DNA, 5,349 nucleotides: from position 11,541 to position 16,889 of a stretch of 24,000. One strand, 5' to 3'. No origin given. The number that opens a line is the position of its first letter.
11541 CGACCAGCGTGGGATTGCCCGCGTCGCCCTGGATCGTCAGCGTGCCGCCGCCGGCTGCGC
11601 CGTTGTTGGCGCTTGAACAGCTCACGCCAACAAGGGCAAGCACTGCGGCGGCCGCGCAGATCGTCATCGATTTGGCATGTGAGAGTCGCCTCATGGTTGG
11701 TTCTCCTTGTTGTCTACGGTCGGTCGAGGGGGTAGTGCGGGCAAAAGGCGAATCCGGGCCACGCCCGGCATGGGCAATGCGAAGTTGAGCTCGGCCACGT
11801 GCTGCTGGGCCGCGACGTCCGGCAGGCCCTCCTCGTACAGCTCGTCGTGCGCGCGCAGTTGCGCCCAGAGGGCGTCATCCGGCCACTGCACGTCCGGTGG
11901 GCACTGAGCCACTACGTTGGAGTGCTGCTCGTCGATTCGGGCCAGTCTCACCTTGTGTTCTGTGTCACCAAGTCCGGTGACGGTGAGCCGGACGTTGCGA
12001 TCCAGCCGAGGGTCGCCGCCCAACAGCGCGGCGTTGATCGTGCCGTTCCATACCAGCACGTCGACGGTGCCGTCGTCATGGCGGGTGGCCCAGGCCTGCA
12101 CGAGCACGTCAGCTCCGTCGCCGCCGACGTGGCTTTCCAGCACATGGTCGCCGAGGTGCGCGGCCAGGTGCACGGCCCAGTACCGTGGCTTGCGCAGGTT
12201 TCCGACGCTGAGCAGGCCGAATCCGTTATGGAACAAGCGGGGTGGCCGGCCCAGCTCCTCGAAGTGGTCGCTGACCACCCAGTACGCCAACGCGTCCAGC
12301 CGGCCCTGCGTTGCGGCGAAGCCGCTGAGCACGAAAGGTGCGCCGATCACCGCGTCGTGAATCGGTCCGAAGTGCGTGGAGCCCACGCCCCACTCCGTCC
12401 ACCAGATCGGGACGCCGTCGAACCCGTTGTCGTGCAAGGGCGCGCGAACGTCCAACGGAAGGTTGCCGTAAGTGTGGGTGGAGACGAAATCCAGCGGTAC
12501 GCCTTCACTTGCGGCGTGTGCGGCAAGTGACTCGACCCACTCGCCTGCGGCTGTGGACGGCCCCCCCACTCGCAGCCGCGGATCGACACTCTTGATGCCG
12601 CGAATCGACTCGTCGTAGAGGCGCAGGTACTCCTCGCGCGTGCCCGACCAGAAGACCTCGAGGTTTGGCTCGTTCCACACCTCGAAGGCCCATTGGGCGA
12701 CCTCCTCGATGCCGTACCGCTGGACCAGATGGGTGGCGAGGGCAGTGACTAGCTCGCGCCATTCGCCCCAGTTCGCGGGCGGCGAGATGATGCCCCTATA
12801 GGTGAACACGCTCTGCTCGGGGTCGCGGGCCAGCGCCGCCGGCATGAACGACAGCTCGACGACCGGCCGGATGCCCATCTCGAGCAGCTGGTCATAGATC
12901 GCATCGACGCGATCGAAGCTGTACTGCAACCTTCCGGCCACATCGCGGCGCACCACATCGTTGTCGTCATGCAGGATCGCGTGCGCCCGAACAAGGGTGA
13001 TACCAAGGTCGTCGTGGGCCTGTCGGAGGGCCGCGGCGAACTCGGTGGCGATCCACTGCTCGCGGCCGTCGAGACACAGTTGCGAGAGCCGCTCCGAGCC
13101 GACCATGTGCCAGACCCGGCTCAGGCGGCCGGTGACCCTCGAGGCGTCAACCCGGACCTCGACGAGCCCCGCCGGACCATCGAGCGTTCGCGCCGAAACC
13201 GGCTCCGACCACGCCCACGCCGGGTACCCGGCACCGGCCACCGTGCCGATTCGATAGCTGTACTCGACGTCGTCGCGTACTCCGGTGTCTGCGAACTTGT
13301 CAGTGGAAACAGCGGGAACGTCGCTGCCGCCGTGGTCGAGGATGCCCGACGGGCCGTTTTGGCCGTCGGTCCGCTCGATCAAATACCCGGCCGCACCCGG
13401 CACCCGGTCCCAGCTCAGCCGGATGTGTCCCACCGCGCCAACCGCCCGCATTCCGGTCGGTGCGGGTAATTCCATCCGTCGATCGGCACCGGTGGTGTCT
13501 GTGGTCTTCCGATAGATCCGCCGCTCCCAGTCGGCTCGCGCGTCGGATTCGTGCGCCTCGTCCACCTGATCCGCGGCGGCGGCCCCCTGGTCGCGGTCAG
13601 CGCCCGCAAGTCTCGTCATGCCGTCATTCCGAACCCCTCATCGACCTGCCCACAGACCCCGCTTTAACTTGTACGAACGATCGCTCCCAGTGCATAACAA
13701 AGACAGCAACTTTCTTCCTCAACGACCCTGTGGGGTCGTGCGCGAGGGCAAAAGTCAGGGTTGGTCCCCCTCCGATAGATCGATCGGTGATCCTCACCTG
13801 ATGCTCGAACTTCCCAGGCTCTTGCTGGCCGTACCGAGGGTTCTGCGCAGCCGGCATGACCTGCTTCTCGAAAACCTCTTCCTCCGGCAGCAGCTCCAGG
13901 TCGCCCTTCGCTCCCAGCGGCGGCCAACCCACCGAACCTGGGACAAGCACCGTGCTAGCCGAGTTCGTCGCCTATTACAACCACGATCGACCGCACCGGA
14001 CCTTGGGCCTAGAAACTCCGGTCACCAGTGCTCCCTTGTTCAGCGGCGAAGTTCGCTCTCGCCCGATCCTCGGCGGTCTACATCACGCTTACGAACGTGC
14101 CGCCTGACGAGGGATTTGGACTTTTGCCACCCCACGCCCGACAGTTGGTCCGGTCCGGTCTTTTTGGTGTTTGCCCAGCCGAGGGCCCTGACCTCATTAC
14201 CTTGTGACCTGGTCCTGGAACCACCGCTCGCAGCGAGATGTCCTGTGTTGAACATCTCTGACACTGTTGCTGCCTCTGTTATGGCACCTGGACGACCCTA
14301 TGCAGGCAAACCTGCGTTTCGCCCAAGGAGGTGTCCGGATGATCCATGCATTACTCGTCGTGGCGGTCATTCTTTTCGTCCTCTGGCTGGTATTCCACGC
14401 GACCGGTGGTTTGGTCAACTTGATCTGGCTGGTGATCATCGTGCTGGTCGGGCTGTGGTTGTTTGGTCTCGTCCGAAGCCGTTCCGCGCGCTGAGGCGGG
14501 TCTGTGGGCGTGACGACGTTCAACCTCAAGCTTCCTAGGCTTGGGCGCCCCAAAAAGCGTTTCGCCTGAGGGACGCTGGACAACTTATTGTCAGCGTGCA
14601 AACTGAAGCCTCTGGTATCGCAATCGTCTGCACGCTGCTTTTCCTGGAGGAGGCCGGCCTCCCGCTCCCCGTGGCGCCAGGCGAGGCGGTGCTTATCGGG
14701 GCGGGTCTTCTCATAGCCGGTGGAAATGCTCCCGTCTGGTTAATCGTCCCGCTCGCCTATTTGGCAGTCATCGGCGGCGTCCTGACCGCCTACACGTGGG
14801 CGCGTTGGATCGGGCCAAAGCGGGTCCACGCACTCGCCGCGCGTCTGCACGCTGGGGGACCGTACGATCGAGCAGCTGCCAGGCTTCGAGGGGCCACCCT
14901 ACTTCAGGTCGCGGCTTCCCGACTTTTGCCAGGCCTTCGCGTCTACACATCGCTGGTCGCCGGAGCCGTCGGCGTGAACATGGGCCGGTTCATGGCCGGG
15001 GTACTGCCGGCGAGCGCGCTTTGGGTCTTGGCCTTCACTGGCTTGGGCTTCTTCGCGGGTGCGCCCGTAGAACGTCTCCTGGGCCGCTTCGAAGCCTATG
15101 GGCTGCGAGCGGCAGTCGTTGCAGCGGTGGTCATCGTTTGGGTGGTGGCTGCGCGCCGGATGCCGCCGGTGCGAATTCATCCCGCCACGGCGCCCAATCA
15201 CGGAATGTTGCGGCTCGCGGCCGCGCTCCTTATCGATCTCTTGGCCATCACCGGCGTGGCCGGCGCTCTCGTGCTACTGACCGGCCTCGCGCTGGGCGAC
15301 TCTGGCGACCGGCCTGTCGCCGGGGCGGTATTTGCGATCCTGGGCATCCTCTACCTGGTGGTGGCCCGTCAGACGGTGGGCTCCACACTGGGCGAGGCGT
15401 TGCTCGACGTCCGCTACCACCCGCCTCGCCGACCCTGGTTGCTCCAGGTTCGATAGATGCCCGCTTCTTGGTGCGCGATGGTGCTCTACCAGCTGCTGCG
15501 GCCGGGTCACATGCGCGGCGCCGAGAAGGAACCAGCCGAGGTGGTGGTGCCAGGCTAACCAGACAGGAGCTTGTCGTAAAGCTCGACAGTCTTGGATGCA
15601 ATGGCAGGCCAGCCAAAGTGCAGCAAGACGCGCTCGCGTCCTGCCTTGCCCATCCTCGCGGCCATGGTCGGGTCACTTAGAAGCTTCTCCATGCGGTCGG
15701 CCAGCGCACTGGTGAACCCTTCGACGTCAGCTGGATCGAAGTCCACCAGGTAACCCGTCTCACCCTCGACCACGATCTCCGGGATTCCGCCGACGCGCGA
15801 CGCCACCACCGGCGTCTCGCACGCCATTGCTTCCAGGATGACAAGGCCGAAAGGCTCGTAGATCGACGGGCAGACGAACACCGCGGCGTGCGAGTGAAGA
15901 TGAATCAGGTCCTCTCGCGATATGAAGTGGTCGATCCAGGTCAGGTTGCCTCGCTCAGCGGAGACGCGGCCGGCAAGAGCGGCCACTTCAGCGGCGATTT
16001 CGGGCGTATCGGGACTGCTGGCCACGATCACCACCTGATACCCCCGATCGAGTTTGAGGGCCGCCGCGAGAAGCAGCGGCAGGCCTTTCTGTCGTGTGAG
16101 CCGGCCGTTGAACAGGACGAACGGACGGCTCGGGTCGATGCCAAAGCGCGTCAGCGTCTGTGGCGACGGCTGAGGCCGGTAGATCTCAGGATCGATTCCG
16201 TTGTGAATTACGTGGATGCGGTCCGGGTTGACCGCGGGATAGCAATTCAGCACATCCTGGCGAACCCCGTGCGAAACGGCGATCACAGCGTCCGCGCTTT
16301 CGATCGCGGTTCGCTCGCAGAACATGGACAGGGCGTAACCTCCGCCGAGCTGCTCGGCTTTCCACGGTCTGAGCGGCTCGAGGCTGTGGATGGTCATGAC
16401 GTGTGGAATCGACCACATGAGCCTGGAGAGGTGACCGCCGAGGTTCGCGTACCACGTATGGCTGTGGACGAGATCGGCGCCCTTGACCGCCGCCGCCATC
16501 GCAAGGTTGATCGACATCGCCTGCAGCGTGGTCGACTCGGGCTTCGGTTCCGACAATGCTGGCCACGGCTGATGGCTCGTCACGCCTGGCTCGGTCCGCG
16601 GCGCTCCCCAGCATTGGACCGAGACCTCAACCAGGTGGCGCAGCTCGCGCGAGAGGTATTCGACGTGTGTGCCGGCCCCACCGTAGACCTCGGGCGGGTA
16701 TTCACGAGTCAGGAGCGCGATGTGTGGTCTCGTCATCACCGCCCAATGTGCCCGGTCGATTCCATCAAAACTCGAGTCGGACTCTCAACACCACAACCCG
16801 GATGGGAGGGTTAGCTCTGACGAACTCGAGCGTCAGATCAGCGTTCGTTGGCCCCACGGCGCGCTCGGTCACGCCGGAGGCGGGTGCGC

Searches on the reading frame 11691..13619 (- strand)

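Call 36: search_protein_families(library=ncbifam, proteins=[window:11691-13619:-], max_evalue=0.001)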
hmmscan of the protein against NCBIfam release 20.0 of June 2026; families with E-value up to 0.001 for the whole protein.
window:11691-13619:- (642 aa): 1 family
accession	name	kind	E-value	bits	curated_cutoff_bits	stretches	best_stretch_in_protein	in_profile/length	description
NF042992.1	alph1,4rhamsidase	equivalog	4.4e-10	38.9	850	1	271-381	138-250/471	alpha-1,4-L-rhamnosidase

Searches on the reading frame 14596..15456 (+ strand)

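Call 11: search_protein_families(library=pfam, proteins=[window:14596-15456:+], max_evalue=0.001)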
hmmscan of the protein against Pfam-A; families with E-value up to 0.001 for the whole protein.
window:14596-15456:+ (286 aa): 1 family
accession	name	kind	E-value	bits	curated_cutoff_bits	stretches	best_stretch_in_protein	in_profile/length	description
PF09335.16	VTT_dom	-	9.6e-10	39.4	33.9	1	28-151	2-121/123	VTT domain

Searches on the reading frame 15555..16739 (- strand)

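Call 11: search_protein_families(library=pfam, proteins=[window:15555-16739:-], max_evalue=0.001)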
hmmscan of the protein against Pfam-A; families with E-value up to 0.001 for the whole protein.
window:15555-16739:- (394 aa): 7 families
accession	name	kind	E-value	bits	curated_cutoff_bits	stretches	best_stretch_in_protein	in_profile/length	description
PF00534.26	Glycos_transf_1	-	4.3e-33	114.7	26.4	1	200-370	10-172/172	Glycosyl transferases group 1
PF13439.12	Glyco_transf_4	-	3.7e-30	105.6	28.5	1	19-185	1-169/170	Glycosyltransferase Family 4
PF13692.12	Glyco_trans_1_4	-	1.1e-27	97.4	27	1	206-354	2-140/142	Glycosyl transferases group 1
PF13579.12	Glyco_trans_4_4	-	4.4e-22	79.6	29.7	1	20-181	1-158/158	Glycosyl transferase 4-like domain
PF20706.3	GT4-conflict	-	6.1e-16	58.8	26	1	142-382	140-383/385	Family 4 Glycosyltransferase in conflict systems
PF13524.12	Glyco_trans_1_2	-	1.6e-07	31.8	25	1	273-379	35-137/144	Glycosyl transferase-like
PF08323.17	Glyco_transf_5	-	7.6e-07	29.5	22.7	1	80-165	117-226/239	Starch synthase catalytic domain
